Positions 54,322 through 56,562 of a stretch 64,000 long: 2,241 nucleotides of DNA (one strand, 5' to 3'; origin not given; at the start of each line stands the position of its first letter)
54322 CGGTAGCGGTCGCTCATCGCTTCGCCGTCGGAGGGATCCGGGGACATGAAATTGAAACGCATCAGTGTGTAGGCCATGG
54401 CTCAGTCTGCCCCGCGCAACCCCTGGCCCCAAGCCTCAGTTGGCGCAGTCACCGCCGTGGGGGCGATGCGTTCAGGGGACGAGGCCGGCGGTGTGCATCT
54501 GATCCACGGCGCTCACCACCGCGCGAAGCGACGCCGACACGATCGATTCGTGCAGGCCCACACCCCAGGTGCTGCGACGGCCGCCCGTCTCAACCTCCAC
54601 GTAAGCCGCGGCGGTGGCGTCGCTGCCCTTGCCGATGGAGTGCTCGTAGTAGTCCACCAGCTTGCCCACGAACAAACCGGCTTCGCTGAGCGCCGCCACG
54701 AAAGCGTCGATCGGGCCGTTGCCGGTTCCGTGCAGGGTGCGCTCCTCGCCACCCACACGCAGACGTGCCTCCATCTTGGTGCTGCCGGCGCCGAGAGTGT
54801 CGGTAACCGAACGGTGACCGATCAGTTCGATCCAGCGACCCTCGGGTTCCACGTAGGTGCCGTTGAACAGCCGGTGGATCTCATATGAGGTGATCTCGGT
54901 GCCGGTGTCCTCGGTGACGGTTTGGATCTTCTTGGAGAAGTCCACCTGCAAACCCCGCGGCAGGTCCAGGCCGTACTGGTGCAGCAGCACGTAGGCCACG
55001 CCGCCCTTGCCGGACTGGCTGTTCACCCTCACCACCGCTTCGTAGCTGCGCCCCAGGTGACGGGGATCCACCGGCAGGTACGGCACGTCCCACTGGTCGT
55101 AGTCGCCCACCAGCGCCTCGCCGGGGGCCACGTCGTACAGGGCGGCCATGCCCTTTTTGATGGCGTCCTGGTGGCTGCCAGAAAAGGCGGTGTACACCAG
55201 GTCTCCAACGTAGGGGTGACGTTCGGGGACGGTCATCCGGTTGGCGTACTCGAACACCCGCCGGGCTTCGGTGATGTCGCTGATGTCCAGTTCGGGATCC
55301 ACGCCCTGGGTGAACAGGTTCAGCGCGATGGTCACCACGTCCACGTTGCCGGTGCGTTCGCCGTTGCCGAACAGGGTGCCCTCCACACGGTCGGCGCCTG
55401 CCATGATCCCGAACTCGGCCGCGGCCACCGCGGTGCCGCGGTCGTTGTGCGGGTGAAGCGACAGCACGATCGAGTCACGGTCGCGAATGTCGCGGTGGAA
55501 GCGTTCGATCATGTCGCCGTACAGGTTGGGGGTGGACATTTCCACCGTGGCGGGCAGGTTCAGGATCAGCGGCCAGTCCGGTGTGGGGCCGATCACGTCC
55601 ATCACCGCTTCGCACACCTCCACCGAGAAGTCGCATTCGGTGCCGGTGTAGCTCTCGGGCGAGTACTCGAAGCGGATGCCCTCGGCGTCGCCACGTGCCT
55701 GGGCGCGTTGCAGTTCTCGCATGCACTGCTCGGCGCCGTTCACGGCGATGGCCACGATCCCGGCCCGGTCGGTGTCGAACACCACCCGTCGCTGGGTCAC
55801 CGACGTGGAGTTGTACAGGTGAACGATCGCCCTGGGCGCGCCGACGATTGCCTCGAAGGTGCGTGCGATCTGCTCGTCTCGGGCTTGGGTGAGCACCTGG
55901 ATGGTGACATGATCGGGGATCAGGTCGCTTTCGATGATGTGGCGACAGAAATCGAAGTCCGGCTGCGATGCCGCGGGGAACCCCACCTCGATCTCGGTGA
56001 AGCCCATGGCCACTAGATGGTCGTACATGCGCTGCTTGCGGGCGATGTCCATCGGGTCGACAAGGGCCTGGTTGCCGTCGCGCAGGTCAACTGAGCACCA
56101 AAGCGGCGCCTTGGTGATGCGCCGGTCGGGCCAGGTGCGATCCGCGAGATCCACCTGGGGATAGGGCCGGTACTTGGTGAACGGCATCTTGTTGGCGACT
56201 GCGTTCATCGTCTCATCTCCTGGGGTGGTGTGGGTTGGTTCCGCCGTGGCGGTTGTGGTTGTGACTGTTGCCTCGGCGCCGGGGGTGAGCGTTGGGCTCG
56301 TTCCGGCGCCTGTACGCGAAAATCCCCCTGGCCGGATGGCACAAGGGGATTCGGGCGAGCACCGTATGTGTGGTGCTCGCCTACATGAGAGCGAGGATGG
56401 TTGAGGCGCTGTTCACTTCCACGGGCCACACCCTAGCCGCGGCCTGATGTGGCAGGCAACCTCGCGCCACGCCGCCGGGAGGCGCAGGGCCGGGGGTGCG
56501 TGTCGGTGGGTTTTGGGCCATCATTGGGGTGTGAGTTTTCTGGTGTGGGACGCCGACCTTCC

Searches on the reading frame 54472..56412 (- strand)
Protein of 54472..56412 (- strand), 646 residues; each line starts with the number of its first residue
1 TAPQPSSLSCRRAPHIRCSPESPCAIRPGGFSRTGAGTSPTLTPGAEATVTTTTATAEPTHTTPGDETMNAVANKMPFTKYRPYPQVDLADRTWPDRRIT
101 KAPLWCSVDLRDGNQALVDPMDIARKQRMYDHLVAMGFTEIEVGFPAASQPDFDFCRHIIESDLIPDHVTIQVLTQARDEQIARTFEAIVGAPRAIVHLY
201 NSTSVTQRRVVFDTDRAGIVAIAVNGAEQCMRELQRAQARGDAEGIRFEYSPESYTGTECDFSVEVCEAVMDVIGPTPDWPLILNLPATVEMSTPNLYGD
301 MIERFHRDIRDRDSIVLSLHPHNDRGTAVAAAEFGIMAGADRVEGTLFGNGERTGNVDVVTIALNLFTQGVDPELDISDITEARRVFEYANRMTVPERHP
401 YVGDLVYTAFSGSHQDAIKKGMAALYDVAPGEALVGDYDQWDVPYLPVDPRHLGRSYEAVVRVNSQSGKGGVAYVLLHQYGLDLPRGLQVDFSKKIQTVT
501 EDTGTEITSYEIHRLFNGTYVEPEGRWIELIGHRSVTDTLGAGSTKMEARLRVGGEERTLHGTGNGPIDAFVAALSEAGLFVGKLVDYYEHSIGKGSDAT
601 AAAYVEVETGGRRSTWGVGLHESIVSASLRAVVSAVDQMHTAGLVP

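Call 75: search_protein_families(library=pfam, proteins=[window:54472-56412:-], max_evalue=0.00001)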
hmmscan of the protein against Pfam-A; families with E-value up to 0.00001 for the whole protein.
window:54472-56412:- (646 aa): 3 families
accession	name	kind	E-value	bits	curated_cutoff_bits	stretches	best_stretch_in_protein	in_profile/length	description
PF00682.25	HMGL-like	-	4.8e-69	233.1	29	1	104-386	3-259/260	HMGL-like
PF22615.1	IPMS_D2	-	1.7e-31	108.8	27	1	404-476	1-65/66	Alpha-isopropylmalate synthase, post-catalytic domain-like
PF08502.15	LeuA_dimer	-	7.1e-27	94.3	24.9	1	506-639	1-130/131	LeuA allosteric (dimerisation) domain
